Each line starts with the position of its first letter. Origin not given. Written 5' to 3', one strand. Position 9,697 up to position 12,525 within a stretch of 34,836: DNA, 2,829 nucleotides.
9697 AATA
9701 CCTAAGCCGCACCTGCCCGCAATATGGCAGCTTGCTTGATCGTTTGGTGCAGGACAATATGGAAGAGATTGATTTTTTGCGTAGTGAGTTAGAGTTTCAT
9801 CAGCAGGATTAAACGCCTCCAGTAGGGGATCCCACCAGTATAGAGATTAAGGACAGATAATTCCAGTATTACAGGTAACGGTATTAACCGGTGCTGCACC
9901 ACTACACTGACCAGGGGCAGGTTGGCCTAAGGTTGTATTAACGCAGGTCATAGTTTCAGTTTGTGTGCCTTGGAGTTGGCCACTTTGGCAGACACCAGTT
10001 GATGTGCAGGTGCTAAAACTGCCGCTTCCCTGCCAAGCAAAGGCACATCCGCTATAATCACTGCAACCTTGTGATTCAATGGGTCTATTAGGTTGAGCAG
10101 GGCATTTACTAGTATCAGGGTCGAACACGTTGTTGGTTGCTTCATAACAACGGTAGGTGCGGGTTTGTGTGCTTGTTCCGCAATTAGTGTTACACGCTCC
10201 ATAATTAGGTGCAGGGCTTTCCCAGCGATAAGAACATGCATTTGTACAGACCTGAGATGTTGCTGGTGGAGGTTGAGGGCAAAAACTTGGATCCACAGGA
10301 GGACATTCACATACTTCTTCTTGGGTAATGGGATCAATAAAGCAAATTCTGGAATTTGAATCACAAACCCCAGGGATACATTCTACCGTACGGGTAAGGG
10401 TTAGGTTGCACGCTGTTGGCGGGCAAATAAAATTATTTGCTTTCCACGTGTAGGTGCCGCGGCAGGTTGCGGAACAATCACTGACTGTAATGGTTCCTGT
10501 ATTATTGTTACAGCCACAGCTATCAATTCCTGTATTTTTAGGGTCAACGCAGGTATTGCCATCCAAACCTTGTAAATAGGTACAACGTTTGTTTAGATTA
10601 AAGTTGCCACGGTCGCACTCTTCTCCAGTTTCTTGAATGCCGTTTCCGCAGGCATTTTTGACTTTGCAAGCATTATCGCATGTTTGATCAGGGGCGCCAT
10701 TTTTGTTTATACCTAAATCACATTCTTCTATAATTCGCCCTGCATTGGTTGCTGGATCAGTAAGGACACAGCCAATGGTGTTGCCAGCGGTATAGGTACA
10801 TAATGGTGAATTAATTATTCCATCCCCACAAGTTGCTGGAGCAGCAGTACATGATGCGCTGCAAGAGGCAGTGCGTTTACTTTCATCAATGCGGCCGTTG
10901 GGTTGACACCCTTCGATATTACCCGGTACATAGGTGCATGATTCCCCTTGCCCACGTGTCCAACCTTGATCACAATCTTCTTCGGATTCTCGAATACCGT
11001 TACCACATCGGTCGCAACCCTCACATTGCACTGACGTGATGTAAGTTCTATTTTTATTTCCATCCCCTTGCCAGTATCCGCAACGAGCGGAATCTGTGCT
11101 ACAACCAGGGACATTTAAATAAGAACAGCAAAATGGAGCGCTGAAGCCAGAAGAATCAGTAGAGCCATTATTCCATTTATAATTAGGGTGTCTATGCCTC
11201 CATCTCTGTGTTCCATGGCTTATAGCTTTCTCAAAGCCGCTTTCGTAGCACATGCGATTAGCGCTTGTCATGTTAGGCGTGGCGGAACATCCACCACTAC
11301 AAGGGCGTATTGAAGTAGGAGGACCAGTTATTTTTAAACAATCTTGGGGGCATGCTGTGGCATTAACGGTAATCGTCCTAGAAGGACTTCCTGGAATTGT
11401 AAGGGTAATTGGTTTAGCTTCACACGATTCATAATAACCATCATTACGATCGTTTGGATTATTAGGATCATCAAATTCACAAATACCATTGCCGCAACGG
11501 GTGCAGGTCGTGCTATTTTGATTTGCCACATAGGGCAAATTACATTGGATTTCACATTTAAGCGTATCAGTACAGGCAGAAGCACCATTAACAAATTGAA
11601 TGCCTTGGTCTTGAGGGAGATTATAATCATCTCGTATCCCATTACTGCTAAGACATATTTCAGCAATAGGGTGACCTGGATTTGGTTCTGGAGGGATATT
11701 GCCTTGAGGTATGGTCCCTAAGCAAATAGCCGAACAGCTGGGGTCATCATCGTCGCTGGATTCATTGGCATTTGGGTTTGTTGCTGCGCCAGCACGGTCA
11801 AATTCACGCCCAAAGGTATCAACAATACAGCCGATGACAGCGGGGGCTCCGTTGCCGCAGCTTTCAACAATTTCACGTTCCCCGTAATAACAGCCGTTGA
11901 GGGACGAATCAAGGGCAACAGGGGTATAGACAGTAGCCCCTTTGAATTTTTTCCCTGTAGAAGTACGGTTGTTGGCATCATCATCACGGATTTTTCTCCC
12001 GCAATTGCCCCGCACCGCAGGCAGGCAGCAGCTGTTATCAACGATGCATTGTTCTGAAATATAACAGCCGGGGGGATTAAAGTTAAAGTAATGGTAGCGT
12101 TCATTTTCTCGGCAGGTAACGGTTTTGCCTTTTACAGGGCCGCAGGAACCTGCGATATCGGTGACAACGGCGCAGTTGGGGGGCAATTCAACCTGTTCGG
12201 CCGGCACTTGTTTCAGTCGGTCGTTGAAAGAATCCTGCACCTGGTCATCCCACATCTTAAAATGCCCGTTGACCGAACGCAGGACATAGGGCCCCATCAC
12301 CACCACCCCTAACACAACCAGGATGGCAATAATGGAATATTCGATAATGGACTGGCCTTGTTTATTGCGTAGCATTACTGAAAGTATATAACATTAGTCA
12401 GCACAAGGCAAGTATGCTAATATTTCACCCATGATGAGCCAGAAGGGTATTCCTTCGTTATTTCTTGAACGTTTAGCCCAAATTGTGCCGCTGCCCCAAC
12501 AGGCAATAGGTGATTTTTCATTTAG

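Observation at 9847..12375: Flp/Tad-type prepilin leader fused to an ~800-aa disulfide-rich ectodomain with eukaryote-like modules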

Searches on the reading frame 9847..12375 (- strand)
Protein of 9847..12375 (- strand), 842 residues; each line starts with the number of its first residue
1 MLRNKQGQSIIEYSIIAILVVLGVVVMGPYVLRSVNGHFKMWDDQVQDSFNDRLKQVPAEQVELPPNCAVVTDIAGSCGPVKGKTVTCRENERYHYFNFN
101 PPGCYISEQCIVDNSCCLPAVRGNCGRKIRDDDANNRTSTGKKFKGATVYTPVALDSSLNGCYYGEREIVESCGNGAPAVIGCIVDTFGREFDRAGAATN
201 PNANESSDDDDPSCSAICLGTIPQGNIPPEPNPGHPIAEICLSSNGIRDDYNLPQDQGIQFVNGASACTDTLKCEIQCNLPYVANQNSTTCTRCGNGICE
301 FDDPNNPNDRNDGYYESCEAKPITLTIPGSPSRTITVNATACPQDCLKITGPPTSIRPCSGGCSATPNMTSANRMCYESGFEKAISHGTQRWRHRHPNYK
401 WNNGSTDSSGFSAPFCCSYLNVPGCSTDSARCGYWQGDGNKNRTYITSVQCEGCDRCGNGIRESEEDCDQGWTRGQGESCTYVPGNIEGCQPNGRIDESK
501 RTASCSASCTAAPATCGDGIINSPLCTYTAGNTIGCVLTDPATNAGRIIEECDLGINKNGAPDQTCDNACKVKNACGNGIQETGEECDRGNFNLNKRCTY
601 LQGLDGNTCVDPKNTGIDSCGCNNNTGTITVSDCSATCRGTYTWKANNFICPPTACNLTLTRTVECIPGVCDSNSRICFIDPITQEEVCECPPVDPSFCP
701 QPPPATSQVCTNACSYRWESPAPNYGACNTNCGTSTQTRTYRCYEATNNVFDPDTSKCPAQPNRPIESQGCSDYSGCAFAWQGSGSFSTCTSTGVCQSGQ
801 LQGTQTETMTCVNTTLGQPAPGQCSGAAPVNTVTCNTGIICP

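Call 4: search_protein_families(library=pfam, proteins=[window:9847-12375:-], max_evalue=10)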
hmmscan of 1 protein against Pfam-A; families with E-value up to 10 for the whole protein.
window:9847-12375:- (842 aa): 2 families
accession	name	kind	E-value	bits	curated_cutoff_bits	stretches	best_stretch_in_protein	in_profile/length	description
PF19030.6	TSP1_ADAMTS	-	0.00015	22.4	23.8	1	724-773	5-52/55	Thrombospondin type 1 domain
PF04964.19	Flp_Fap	-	0.31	11.3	32.2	1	2-28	2-28/46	Flp/Fap pilin component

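Call 5: search_protein_families(library=ncbifam, proteins=[window:9847-12375:-], max_evalue=10)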
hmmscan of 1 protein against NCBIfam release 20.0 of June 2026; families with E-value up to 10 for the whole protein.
window:9847-12375:- (842 aa): 0 families

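Call 8: find_homologous_proteins(query=window:9847-12375:-)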
Query window:9847-12375:- (842 aa): 5 proteins with E <= 0.001 among 5581 candidates.
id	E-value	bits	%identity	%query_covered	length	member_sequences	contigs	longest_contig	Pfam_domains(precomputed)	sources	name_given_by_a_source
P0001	0.0e+0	1932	100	97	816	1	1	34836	-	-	-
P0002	4.2e-45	172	39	36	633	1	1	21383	-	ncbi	-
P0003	1.2e-20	91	37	20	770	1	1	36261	-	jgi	-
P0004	5.0e-18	83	36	23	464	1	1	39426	-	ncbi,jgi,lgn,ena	-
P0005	1.5e-16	78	35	21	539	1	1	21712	PF05203.22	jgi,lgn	-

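Call 15: find_encoding_contigs(protein=P0002, flank=10000, max_places=3)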
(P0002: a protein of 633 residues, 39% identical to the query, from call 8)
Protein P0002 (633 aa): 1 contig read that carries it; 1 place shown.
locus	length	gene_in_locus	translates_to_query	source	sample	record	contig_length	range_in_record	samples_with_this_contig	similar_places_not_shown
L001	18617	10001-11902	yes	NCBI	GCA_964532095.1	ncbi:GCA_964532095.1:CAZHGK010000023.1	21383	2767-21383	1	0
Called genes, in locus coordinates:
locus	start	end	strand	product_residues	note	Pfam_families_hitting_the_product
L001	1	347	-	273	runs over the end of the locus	PF13098:Thioredoxin_2 (weak), PF13462:Thioredoxin_4, PF01323:DSBA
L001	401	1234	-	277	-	PF13354:Beta-lactamase2, PF00768:Peptidase_S11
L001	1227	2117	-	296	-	PF02390:Methyltransf_4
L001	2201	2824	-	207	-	PF01725:Ham1p_like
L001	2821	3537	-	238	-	PF01138:RNase_PH, PF03725:RNase_PH_C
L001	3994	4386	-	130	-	PF14489:QueF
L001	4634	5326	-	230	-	PF13353:Fer4_12 (weak), PF04055:Radical_SAM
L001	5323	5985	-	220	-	PF02568:ThiI (faint), PF06508:QueC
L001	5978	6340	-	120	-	PF01242:PTPS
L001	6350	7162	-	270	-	PF01177:Asp_Glu_race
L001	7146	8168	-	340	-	PF01520:Amidase_3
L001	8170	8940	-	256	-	PF00263:Secretin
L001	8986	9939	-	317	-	PF17125:Methyltr_RsmF_N, PF22458:RsmF-B_ferredox (faint), PF01189:Methyltr_RsmB-F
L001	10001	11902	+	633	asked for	-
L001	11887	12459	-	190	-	PF03352:Adenine_glyco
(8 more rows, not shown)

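Call 16: find_encoding_contigs(protein=P0004, flank=10000, max_places=3)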
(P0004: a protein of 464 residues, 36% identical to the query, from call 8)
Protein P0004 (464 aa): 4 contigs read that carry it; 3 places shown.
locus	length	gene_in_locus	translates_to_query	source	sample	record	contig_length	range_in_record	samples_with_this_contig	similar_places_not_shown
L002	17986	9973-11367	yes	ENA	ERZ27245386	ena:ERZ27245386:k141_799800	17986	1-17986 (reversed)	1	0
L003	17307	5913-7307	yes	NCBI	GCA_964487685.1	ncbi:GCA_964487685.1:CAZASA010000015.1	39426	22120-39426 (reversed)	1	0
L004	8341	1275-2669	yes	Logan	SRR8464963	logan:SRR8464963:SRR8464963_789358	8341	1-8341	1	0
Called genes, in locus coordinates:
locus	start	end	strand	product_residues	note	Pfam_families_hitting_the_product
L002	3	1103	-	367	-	?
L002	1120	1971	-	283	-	PF00696:AA_kinase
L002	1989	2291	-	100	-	PF05016:ParE_toxin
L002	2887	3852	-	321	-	PF01018:GTP1_OBG, PF01926:MMR_HSR1, PF02421:FeoB_N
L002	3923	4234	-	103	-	PF00829:Ribosomal_L21p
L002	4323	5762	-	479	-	PF10150:RNase_E_G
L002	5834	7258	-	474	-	PF21305:type_II_gspD_N0 (faint), PF07660:STN, PF03958:Secretin_N, PF00263:Secretin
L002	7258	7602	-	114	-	-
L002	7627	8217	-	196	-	PF04350:PilO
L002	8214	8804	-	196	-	-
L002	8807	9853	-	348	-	PF06723:MreB_Mbl (faint), PF11104:PilM_2, PF14450:FtsA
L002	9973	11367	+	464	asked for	-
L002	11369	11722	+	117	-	PF14251:PterinBD-DUF4346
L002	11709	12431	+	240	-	PF01902:Diphthami_syn_2_N, PF28410:Diphthami_syn_2_C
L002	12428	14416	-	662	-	PF07715:Plug, PF00593:TonB_dep_Rec_b-barrel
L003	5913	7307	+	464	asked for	-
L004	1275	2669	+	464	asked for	-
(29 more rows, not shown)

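Call 18: search_solved_structures(query=window:9847-12375:-, max_evalue=1, show_alignments=3)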
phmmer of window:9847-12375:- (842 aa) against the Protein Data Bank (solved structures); distinct sequences matched with E-value up to 1: 0.

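Call 69: list_cluster_members(proteins=[P0002, P0004, P0009, P0012, P0076, P0062])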
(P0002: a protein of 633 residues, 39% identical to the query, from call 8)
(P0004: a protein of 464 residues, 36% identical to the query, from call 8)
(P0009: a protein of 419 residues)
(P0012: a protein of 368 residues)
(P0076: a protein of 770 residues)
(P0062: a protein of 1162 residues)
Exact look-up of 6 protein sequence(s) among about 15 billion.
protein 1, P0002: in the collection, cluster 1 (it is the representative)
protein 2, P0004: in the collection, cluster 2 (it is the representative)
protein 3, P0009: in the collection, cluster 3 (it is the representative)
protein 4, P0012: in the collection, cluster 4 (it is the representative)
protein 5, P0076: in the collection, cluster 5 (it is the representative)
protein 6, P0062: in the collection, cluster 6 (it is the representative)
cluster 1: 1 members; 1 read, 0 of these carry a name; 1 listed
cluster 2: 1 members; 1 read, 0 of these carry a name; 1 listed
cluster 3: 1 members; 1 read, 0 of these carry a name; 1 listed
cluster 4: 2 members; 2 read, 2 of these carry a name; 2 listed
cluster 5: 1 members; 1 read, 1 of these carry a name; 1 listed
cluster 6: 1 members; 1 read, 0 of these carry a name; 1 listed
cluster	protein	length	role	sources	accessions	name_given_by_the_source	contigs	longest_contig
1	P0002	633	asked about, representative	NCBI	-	-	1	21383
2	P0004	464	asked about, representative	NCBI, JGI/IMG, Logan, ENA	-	-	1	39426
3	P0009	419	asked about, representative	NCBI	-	-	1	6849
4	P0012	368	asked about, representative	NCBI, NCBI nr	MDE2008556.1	MAG: hypothetical protein KGJ09_00585 [Candidatus Omnitrophica bacterium] | hypothetical protein [Candidatus Omnitrophota bacterium]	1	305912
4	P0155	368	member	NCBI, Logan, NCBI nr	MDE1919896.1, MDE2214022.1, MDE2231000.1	MAG: hypothetical protein KGI24_00440 [Candidatus Omnitrophica bacterium] | hypothetical protein [Candidatus Omnitrophota bacterium]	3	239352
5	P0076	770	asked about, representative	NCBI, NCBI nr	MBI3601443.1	MAG: hypothetical protein HY209_00890 [Candidatus Omnitrophica bacterium] | hypothetical protein [Candidatus Omnitrophota bacterium]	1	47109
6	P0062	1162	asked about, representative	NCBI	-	-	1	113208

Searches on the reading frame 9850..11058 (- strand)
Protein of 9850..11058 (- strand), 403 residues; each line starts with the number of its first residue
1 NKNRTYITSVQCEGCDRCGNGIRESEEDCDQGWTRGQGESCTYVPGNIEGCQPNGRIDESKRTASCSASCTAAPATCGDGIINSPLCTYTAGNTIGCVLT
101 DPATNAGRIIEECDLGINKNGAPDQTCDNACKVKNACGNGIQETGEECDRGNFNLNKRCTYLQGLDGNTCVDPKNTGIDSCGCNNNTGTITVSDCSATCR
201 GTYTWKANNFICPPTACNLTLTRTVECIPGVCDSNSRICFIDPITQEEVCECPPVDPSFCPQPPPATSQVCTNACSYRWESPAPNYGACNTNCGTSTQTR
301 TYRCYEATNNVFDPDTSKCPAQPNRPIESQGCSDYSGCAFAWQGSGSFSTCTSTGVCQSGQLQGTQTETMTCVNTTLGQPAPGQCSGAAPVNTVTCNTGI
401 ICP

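Call 47: find_homologous_proteins(query=window:9850-11058:-, max_evalue=0.01)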
Query window:9850-11058:- (403 aa): 4 proteins with E <= 0.01 among 1292 candidates.
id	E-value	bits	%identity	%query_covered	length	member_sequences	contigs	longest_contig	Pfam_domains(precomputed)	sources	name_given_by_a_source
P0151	9.3e-6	43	29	36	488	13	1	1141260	PF13948.12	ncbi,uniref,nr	ncbi:uncharacterized protein QC761_122320 [Podospora bellae-mahoneyi]|uniref:Uncharacterized protein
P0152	7.5e-5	40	31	35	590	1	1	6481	PF13948.12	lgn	-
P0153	1.6e-4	39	30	33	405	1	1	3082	PF13948.12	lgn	-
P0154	1.7e-3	36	33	34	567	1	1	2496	PF13948.12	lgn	-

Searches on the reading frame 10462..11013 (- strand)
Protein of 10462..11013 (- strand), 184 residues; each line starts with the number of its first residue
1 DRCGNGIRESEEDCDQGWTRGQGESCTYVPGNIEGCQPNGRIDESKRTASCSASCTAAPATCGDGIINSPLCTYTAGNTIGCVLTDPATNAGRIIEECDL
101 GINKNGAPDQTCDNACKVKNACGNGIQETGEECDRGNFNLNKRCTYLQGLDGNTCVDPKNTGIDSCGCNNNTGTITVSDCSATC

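Call 19: search_protein_families(library=pfam, proteins=[window:10462-11013:-], max_evalue=10)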
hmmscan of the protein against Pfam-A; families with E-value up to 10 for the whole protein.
window:10462-11013:- (184 aa): 1 family
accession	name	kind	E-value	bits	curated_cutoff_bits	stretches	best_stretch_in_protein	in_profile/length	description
PF13948.11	DUF4215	-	1.4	9.7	27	2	110-144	11-43/47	Domain of unknown function (DUF4215)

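Call 73: search_solved_structures(query=window:10462-11013:-, max_evalue=10, show_alignments=2)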
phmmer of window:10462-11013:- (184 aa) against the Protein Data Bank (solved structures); distinct sequences matched with E-value up to 10: 0.

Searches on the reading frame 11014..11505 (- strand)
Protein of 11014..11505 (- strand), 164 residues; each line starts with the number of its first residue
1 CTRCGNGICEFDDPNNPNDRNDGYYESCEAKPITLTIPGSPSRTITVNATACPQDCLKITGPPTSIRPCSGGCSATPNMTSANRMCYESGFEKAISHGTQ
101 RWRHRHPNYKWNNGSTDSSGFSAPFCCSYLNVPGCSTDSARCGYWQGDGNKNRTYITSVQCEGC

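Call 19: search_protein_families(library=pfam, proteins=[window:11014-11505:-], max_evalue=10)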
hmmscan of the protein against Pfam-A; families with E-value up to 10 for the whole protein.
window:11014-11505:- (164 aa): 0 families
